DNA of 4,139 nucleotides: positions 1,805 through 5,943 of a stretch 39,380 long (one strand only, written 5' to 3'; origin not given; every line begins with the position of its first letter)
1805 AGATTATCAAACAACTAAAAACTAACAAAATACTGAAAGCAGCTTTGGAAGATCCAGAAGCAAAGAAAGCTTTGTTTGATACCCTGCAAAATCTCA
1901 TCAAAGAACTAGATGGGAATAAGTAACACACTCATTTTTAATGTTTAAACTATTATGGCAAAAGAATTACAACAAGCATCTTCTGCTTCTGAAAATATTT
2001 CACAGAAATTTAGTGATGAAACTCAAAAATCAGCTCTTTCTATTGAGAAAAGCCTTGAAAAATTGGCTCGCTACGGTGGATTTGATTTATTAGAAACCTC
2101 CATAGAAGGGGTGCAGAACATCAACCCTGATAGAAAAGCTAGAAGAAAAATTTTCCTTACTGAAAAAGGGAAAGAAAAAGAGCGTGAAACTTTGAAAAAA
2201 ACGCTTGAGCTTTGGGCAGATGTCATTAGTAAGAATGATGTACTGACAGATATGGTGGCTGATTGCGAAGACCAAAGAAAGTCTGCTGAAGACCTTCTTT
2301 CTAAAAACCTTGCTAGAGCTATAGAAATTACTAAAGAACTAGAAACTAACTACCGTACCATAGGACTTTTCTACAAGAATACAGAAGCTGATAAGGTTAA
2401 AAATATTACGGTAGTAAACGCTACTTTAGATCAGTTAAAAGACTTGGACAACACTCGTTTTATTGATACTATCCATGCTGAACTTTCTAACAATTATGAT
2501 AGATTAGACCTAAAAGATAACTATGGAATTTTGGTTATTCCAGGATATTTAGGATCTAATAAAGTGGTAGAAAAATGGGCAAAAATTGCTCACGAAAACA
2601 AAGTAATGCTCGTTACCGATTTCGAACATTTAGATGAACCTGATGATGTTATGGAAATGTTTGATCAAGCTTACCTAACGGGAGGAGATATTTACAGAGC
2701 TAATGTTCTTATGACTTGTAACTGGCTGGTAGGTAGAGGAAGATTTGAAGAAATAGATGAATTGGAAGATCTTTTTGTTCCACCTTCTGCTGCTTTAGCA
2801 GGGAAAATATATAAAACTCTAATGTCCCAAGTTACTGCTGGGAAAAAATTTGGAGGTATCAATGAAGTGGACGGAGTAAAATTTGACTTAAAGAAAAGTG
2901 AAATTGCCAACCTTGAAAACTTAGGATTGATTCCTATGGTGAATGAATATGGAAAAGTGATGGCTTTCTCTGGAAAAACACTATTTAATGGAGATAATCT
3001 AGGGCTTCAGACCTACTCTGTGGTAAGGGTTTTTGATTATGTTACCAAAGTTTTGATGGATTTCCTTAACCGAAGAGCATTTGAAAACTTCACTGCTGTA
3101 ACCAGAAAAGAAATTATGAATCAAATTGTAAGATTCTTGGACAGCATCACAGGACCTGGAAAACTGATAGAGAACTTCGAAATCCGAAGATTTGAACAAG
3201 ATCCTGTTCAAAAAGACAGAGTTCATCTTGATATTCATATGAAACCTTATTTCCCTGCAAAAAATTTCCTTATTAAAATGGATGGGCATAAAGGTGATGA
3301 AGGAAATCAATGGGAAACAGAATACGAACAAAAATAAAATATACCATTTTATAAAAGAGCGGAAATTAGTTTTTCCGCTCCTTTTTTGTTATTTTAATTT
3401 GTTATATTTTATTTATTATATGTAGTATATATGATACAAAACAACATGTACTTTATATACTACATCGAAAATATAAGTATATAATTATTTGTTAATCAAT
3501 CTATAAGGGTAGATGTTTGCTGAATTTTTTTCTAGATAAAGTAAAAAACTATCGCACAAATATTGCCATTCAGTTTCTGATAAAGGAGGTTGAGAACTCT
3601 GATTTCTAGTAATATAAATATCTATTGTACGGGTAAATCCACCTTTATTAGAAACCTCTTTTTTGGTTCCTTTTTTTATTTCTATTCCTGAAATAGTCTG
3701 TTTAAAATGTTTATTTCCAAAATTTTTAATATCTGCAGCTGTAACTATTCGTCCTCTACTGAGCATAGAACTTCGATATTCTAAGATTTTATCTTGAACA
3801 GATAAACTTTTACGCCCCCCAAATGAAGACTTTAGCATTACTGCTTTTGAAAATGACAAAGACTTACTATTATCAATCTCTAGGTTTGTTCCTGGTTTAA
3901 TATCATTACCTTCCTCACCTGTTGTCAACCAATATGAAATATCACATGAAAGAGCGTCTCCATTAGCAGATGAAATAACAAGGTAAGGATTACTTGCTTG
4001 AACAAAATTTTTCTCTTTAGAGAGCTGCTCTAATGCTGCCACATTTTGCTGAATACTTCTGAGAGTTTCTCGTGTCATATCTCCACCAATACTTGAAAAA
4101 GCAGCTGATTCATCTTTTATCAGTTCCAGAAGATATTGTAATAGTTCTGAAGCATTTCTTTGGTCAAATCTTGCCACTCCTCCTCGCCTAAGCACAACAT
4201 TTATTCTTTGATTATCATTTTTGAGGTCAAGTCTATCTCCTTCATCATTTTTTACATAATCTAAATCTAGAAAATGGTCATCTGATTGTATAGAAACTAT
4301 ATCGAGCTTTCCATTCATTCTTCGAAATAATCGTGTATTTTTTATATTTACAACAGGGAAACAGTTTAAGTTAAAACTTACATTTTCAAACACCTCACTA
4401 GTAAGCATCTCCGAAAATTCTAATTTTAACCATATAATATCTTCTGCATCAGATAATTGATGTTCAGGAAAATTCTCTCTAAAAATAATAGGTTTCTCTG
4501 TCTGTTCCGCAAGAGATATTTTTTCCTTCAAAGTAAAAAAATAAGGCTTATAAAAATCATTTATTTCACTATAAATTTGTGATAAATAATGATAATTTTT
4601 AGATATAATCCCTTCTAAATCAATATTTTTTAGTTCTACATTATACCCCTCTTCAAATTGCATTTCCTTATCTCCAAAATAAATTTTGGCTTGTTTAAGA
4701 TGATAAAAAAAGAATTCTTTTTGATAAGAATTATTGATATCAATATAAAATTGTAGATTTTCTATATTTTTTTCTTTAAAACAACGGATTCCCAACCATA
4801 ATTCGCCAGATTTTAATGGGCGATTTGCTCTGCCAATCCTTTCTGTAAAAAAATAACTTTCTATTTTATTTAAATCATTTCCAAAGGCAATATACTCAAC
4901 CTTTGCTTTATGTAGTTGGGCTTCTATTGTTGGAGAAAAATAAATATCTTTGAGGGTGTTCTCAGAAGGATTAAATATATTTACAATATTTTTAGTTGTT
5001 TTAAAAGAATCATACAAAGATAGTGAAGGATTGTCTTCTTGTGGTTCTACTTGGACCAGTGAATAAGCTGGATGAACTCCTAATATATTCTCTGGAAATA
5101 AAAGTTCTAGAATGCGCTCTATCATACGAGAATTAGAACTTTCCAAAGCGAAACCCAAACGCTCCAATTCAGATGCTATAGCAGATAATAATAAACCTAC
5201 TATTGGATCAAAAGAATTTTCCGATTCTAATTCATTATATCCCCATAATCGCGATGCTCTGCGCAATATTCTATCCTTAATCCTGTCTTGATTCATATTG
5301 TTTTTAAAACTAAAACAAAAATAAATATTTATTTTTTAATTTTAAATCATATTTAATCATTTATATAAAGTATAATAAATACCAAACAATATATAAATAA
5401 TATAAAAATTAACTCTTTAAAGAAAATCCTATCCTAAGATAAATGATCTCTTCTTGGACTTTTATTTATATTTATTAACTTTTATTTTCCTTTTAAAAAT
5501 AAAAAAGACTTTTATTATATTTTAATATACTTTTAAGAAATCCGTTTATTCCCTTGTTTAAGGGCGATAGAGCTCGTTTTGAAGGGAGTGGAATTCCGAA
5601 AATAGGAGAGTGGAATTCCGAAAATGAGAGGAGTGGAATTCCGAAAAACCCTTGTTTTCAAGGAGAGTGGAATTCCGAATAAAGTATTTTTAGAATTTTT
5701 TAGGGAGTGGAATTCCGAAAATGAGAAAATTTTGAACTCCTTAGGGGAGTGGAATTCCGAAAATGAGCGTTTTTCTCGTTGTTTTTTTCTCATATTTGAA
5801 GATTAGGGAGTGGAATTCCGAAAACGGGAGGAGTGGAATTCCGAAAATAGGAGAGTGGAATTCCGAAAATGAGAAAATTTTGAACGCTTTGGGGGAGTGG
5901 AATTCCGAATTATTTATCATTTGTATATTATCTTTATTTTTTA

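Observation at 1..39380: Window ends overlap by 55 nt: possibly a closed circular plasmid of about 39.3 kb whose cargo is an entire T6SS-iii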

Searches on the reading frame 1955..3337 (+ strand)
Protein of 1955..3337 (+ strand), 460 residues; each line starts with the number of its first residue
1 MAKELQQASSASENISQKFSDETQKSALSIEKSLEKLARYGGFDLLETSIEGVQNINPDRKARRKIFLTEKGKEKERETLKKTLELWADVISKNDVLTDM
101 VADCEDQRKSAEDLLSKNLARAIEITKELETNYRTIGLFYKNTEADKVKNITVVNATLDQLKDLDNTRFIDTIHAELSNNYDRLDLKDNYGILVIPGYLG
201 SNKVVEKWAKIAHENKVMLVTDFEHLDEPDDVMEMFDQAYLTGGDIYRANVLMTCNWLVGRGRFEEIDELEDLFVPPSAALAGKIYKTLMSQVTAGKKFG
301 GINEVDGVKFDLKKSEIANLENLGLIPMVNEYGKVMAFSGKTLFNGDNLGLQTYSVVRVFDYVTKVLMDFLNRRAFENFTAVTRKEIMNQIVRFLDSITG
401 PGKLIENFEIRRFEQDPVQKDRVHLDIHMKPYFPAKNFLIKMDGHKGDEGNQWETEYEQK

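Call 3: search_protein_families(library=pfam, proteins=[window:1955-3337:+], max_evalue=0.01)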
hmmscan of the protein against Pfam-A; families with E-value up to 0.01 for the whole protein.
window:1955-3337:+ (460 aa): 1 family
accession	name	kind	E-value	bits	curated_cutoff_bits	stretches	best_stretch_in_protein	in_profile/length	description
PF17541.7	TssC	-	2e-233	775.4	25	1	31-459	2-430/430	Type VI secretion system, TssC, VipB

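Call 15: search_dna_similar(query=window:1955-3337:+, collection=plasmids, mode=protein, max_rows=40, max_evalue=1e-20)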
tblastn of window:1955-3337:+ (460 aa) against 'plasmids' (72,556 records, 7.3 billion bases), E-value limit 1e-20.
Records with a match: 10; places in all: 10; records where one place covers at least 80% of the query: 10.
Best place of each record, by identity: 60-80% 3; <60% 7.
By first word of the organism name: Bernardetia 2; Tenacibaculum 2; Hymenobacter 1; Bacteroides 1; Phocaeicola 1; Parabacteroides 1; Capnocytophaga 1; Runella 1.
By predicted mobility (MOB-suite, as given by PLSDB): non-mobilizable 9; mobilizable 1.
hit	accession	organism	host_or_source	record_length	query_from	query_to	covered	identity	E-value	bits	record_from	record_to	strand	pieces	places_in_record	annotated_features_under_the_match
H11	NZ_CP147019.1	Bernardetia sp. Wsw4-3y2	Red alga,Red algae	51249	9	459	98%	73.9%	0e+0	682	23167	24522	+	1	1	DUF5458 family protein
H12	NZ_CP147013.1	Bernardetia sp. MNP-M8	grean alga,grean algae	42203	9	459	98%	73.7%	0e+0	684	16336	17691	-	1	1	DUF5458 family protein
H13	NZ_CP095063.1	Hymenobacter volaticus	single cell,air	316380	1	460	100%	62.1%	0e+0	597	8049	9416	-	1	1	DUF5458 family protein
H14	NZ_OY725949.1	Bacteroides finegoldii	-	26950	20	460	96%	59.6%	1e-172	544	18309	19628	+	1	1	DUF5458 family protein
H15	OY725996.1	Phocaeicola massiliensis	-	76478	20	460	96%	59.6%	1e-172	544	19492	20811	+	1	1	record has no annotation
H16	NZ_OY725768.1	Parabacteroides distasonis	-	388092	20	460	96%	59.6%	1e-172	544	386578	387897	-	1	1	DUF5458 family protein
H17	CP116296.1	Tenacibaculum finnmarkense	Atlantic salmon (Salmo salar ...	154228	24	459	95%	59.1%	8e-168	530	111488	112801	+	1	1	DUF5458 family protein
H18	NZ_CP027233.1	Capnocytophaga sp. oral taxon 864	Homo sapiens,pure ...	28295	26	460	95%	59.1%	4e-174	548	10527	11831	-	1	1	DUF5458 family protein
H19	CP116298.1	Tenacibaculum finnmarkense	Atlantic salmon (Salmo salar ...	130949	31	459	93%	59.5%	9e-140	524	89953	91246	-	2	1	none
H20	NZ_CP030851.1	Runella rosea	Whole organism,fresh water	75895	30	459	93%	43.8%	1e-117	386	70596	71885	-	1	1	phage tail sheath C-terminal domain-containing protein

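Call 27: find_encoding_contigs(protein=window:1955-3337:+, flank=10000, max_places=10)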
Protein window:1955-3337:+ (460 aa): 21 contigs read that carry it; 10 places shown.
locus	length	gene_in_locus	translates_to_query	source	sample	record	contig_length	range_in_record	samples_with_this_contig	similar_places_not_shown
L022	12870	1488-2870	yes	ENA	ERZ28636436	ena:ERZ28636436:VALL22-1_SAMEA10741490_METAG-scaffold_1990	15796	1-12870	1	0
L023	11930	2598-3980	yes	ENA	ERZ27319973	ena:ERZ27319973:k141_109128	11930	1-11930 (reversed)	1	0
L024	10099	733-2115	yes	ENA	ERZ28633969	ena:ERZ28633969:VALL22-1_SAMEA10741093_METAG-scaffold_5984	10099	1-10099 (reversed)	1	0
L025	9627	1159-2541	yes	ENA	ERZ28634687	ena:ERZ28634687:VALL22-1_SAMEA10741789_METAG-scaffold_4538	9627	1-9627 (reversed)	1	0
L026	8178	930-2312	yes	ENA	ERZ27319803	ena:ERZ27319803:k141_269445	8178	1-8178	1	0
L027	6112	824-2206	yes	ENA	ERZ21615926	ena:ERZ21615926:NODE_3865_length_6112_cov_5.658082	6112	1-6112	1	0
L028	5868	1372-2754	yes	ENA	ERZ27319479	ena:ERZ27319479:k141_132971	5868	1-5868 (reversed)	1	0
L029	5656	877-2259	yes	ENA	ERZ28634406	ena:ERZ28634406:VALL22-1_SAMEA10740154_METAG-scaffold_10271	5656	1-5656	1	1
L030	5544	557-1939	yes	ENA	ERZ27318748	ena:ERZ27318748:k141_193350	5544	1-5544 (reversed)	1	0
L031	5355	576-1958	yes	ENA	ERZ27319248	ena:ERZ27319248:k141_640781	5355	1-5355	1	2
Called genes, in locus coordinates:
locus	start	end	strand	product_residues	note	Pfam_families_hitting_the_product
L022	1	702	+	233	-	?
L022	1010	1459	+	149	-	-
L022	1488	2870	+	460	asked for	PF17541:TssC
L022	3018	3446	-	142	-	-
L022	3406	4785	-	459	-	-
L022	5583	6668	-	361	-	-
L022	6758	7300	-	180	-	-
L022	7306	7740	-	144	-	-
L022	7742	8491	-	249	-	PF00142:Fer4_NifH (faint), PF01656:CbiA, PF02374:ArsA_ATPase (weak), PF09140:MipZ, PF10609:ParA, PF13614:AAA_31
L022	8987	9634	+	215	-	PF00877:NLPC_P60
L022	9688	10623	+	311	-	PF06996:T6SS_TssG (faint)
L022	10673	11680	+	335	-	PF17555:TssN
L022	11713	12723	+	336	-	-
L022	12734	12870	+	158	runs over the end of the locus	PF14107:DUF4280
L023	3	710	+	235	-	?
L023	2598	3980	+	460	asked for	PF17541:TssC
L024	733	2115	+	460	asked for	PF17541:TssC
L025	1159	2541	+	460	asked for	PF17541:TssC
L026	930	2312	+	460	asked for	PF17541:TssC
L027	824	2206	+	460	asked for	PF17541:TssC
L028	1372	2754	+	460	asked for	PF17541:TssC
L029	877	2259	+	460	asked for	PF17541:TssC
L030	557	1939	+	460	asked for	PF17541:TssC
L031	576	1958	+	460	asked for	PF17541:TssC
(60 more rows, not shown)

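Call 34: find_related_loci(query=window:1955-3337:+, collection=genome_contigs, flank=10000)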
Query window:1955-3337:+ (460 aa) in genome_contigs; peptide patterns used: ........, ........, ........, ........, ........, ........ (x = any residue, [..] = any of these).
600 stretches matched a pattern (row limit reached: there are more); 526 encode a relative of the query (tblastn E <= 1e-3); the best 80 are kept; 80 distinct loci.
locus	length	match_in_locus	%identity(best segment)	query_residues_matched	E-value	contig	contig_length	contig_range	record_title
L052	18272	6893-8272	99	1-460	0e+0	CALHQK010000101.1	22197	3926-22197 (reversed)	MAG TPA_asm: uncultured Riemerella sp. isolate ERR589601_bin.89_CONCOCT_v1.1_MAG genome assembly, contig: ERZ773020.1025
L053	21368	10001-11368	88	1-460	0e+0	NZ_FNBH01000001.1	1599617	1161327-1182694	Epilithonimonas hungarica strain DSM 19684, whole genome shotgun sequence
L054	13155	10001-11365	88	1-460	0e+0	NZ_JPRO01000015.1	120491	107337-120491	Chryseobacterium luteum strain DSM 18605 Contig15, whole genome shotgun sequence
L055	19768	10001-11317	91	22-460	0e+0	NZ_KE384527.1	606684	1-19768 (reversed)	Epilithonimonas caeni DSM 17710 K319DRAFT_scaffold00002.2, whole genome shotgun sequence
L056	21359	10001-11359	88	6-460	0e+0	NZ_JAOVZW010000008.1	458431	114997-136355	Chryseobacterium formosus strain CCTCC AB2015118 contig8, whole genome shotgun sequence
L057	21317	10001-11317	90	22-460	0e+0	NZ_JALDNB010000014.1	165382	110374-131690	Chryseobacterium aahli strain cx-42 Scaffold11_1, whole genome shotgun sequence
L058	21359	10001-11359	88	6-460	0e+0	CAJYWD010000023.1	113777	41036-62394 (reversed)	MAG: uncultured Chryseobacterium sp. isolate S1C26695_SP210 genome assembly, contig: S1Ck127_607654, whole genome shotgu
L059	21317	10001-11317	90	22-460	0e+0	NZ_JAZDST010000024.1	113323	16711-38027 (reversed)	MAG: Chryseobacterium aquaticum isolate CAY80R k141_335854, whole genome shotgun sequence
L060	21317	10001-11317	89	22-460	0e+0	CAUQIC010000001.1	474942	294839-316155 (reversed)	MAG TPA_asm: uncultured Chryseobacterium sp. isolate ERR9968906_bin.50_MetaWRAP_v1.3_MAG genome assembly, contig: ERZ216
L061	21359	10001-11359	87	6-460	0e+0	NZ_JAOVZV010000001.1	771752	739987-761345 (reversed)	Chryseobacterium luquanense strain KC 927 contig1, whole genome shotgun sequence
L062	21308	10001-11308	90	25-460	0e+0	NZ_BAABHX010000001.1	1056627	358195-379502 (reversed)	Chryseobacterium ginsengisoli strain JCM 18019 sequence01, whole genome shotgun sequence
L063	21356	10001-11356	85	7-460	0e+0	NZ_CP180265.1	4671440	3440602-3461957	Chryseobacterium sp. MMS23-Vi53 chromosome, complete genome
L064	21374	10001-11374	84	1-460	0e+0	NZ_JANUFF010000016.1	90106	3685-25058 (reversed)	Chryseobacterium sp. JUb7 Ga0480634_16, whole genome shotgun sequence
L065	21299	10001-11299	88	28-460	0e+0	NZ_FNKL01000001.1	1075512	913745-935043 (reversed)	Chryseobacterium soldanellicola strain DSM 17072, whole genome shotgun sequence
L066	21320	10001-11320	88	21-460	0e+0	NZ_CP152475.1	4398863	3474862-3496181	Chryseobacterium sp. POE27 chromosome, complete genome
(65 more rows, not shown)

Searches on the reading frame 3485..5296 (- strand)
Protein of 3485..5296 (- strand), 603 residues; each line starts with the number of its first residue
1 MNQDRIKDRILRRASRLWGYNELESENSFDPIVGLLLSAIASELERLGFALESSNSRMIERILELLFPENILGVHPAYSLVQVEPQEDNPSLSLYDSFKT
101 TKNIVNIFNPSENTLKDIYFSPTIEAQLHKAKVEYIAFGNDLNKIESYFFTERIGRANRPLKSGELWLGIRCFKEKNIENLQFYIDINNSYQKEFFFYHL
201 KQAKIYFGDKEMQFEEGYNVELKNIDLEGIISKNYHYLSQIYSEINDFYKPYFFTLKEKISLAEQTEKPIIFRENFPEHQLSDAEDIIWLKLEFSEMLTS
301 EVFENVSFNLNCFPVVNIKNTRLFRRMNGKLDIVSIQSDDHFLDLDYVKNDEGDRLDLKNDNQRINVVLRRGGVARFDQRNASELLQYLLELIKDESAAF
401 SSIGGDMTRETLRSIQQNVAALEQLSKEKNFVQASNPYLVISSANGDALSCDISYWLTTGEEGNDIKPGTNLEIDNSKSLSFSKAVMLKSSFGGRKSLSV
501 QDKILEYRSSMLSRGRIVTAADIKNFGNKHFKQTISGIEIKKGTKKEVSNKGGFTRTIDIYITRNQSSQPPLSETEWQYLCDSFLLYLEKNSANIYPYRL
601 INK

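Call 3: search_protein_families(library=pfam, proteins=[window:3485-5296:-], max_evalue=0.01)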
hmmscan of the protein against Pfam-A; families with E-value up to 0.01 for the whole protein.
window:3485-5296:- (603 aa): 1 family
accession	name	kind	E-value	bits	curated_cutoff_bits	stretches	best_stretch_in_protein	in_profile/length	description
PF05947.17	T6SS_TssF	-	1.2e-10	41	25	1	22-318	35-318/608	Type VI secretion system, TssF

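Call 36: search_protein_families(library=ncbifam, proteins=[window:3485-5296:-], max_evalue=0.01)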
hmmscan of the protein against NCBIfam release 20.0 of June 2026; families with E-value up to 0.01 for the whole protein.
window:3485-5296:- (603 aa): 0 families

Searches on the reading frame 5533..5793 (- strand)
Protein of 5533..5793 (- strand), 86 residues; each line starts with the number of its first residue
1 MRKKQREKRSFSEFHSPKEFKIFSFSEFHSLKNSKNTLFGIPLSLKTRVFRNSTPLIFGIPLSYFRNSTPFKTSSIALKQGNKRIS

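Call 76: search_protein_families(library=pfam, proteins=[window:5533-5793:-], max_evalue=0.01)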
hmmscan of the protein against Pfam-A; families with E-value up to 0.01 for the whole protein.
window:5533-5793:- (86 aa): 0 families
